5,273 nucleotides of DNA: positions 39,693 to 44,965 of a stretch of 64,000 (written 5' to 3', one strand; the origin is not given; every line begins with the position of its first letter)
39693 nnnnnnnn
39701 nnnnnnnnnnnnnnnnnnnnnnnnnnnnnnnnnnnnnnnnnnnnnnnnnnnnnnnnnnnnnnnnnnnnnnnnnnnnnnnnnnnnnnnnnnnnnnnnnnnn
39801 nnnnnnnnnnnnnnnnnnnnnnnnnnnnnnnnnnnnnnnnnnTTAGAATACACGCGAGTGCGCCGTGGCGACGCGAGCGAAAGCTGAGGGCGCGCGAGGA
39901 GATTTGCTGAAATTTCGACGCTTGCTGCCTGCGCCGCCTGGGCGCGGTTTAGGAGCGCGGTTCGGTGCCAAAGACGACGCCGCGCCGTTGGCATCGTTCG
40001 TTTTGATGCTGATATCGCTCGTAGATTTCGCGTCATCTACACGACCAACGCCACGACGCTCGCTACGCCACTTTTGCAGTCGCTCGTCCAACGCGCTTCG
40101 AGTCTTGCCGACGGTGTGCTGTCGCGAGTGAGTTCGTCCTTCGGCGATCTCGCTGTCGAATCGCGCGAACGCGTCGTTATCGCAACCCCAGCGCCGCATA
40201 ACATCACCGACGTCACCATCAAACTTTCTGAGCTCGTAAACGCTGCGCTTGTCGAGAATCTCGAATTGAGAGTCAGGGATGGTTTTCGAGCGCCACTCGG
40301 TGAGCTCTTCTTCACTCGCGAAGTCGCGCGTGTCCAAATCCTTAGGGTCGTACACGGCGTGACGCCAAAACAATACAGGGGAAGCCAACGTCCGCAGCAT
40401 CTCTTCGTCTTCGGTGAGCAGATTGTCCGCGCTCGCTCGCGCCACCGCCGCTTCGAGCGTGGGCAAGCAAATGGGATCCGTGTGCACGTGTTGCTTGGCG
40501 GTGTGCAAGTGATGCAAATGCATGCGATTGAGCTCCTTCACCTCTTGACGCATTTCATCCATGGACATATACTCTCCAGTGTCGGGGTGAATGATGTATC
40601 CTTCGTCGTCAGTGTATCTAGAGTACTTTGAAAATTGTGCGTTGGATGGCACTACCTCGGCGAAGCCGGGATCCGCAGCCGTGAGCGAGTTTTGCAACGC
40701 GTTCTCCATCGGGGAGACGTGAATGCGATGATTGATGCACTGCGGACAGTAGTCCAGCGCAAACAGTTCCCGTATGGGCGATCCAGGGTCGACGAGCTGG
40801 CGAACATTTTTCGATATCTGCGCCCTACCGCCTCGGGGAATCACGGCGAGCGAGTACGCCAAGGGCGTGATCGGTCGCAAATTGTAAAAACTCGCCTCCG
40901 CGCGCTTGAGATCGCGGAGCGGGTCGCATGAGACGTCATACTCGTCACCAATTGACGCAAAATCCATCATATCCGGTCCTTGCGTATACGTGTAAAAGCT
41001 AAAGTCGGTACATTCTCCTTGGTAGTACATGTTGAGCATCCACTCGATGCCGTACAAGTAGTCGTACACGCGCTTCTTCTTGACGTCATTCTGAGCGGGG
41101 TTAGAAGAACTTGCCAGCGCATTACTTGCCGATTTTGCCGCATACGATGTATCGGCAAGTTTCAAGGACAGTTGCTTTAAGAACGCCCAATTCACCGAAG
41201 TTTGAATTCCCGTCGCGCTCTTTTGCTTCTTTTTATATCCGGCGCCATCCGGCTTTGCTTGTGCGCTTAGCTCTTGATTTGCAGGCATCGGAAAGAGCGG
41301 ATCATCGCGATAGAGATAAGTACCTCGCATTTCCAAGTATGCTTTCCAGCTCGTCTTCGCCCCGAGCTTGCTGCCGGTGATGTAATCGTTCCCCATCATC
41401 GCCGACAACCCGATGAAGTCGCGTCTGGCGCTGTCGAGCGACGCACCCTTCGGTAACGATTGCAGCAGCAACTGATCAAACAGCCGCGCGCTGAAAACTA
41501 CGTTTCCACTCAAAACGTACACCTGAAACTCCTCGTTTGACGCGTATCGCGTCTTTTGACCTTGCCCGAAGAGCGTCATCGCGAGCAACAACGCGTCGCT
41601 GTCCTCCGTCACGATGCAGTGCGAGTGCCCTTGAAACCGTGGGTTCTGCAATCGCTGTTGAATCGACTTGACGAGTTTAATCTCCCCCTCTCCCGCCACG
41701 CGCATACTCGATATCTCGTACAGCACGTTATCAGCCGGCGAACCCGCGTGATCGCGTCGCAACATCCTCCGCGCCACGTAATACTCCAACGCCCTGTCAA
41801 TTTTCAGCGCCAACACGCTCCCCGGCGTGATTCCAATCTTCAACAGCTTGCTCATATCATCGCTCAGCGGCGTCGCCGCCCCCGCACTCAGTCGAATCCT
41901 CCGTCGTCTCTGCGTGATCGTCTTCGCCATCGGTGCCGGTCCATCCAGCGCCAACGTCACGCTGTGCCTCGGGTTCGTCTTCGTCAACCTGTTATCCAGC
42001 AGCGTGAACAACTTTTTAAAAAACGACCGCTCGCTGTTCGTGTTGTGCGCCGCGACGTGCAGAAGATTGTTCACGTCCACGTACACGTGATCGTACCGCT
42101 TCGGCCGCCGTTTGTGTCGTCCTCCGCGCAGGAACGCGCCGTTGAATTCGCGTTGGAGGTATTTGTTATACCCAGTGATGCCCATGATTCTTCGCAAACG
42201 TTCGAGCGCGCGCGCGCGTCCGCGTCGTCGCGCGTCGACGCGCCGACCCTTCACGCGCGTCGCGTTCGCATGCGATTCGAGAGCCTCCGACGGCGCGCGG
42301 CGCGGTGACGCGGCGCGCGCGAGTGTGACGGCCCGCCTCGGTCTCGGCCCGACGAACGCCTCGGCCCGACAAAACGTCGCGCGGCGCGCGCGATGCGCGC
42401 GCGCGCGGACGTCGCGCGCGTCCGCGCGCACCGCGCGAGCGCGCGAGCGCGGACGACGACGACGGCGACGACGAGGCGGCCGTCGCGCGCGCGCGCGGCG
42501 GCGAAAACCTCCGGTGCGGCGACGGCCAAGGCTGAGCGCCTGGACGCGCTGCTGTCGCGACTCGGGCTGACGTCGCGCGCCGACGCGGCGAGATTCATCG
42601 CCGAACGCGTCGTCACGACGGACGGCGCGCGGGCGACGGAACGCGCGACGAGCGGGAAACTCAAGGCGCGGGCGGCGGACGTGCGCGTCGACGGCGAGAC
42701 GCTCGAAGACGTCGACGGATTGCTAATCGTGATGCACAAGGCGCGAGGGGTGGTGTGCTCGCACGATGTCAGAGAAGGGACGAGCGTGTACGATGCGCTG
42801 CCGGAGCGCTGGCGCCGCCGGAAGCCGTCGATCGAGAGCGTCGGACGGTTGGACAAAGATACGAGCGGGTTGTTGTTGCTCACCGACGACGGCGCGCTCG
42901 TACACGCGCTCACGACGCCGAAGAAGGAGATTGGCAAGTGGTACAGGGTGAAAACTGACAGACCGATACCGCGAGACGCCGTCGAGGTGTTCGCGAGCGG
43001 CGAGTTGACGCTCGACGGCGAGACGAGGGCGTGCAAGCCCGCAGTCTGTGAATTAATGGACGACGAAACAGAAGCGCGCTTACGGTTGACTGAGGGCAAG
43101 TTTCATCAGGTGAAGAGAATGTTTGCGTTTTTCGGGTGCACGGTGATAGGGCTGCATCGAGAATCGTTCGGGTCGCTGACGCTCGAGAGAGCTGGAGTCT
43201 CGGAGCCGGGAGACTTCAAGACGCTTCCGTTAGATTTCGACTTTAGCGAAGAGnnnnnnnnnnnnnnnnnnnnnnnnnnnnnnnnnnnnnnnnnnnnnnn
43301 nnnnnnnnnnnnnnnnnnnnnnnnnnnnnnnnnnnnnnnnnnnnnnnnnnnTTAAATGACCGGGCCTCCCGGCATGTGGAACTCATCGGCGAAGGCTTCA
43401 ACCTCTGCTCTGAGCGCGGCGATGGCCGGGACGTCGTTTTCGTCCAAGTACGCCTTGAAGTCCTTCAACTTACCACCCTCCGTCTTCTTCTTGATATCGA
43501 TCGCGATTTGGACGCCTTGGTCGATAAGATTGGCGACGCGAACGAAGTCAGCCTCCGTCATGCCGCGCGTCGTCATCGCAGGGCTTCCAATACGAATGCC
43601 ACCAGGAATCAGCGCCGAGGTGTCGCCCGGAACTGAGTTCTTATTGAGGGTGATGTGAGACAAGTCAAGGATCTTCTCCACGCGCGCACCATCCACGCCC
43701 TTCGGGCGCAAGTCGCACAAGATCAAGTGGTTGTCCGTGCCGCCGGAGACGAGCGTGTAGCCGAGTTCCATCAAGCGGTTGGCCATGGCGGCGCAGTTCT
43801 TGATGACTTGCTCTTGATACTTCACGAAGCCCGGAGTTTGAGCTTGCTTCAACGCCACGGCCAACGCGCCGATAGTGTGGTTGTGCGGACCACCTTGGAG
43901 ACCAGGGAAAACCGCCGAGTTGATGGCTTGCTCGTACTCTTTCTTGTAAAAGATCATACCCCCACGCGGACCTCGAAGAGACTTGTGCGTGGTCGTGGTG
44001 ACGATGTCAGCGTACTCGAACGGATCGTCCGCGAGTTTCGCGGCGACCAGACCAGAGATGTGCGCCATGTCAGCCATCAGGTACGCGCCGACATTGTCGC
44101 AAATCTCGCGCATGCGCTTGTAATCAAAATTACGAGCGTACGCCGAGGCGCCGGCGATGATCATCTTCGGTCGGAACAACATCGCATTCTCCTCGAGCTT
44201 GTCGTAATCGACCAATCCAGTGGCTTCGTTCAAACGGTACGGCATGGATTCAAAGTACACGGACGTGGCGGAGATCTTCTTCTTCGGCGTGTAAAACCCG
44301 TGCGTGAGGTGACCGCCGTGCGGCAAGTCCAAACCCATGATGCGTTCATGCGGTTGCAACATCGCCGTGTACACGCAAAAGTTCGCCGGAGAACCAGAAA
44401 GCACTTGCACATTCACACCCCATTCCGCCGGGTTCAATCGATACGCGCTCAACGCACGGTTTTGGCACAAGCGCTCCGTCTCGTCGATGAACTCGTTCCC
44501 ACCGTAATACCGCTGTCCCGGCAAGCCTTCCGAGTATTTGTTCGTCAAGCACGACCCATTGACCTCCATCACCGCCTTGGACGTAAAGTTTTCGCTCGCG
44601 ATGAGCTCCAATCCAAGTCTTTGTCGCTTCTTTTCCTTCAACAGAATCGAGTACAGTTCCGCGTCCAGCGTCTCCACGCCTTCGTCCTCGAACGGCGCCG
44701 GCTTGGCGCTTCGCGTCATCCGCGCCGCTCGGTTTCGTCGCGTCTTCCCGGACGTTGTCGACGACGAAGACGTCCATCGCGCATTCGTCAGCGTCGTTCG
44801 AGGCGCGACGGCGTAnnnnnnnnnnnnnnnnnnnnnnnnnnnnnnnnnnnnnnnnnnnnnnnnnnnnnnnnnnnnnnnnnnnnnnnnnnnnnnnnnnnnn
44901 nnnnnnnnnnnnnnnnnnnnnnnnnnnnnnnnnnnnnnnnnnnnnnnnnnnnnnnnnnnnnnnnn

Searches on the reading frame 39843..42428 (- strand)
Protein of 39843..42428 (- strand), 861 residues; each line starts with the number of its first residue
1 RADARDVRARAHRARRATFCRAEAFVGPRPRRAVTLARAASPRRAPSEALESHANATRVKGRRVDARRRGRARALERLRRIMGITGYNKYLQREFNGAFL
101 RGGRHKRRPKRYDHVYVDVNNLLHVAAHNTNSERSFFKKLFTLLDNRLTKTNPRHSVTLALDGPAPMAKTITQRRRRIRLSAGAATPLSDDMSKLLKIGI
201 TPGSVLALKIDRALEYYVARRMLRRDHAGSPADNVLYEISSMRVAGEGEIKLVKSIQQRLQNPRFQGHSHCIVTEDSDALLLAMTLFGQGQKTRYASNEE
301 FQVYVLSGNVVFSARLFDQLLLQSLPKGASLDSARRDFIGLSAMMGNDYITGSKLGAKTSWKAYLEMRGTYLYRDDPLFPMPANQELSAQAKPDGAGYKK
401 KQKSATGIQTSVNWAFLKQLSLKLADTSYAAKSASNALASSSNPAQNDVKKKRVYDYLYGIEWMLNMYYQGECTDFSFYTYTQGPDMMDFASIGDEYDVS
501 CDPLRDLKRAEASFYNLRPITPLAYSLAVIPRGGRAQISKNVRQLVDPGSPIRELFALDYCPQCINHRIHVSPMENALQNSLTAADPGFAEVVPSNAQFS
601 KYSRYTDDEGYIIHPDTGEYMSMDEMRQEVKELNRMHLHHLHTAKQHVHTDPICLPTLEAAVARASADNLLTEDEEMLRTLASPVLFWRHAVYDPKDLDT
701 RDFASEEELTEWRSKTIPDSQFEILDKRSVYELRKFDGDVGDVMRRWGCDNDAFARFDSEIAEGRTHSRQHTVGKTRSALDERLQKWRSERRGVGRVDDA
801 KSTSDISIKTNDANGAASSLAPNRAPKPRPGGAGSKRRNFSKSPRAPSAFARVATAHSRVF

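Call 24: search_protein_families(library=pfam, proteins=[window:39843-42428:-], max_evalue=0.0001)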
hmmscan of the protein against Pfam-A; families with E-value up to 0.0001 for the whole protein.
window:39843-42428:- (861 aa): 2 families
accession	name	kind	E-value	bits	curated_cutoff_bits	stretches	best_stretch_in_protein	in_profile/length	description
PF03159.24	XRN_N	-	8.3e-29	101.1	22.9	1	82-285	1-229/241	XRN 5'-3' exonuclease N-terminus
PF17846.6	XRN_M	-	1.6e-06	27.8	23.8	1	448-559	192-290/443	Xrn1 helical domain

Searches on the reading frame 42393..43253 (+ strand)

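Call 53: search_protein_families(library=pfam, proteins=[window:42393-43253:+], max_evalue=0.00001)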
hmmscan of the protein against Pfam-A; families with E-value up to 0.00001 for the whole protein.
window:42393-43253:+ (287 aa): 1 family
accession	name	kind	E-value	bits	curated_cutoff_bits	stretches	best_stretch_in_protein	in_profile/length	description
PF00849.27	PseudoU_synth_2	-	2.9e-19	70.2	26.8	1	111-245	2-151/152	RNA pseudouridylate synthase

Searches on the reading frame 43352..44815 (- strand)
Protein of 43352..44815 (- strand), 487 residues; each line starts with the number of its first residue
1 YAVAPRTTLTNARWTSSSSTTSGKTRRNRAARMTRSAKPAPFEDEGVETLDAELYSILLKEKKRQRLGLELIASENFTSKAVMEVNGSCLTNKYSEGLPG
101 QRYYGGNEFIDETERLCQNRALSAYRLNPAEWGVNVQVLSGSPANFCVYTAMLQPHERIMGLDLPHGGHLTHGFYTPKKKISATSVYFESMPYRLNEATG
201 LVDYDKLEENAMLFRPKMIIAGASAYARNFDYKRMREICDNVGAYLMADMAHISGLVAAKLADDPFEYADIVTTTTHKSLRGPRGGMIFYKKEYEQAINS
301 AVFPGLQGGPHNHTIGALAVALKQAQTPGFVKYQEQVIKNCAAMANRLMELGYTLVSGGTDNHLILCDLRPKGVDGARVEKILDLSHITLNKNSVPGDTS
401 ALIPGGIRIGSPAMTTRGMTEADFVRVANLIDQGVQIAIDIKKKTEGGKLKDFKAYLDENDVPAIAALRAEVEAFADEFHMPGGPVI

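Call 24: search_protein_families(library=pfam, proteins=[window:43352-44815:-], max_evalue=0.0001)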
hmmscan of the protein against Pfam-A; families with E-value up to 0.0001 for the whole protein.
window:43352-44815:- (487 aa): 2 families
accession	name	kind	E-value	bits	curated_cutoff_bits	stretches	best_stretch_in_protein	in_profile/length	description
PF00464.25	SHMT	-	2.8e-191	635.8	27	1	48-431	2-399/399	Serine hydroxymethyltransferase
PF00155.27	Aminotran_1_2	-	7.4e-05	22.5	19.7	0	228-421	161-356/361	Aminotransferase class I and II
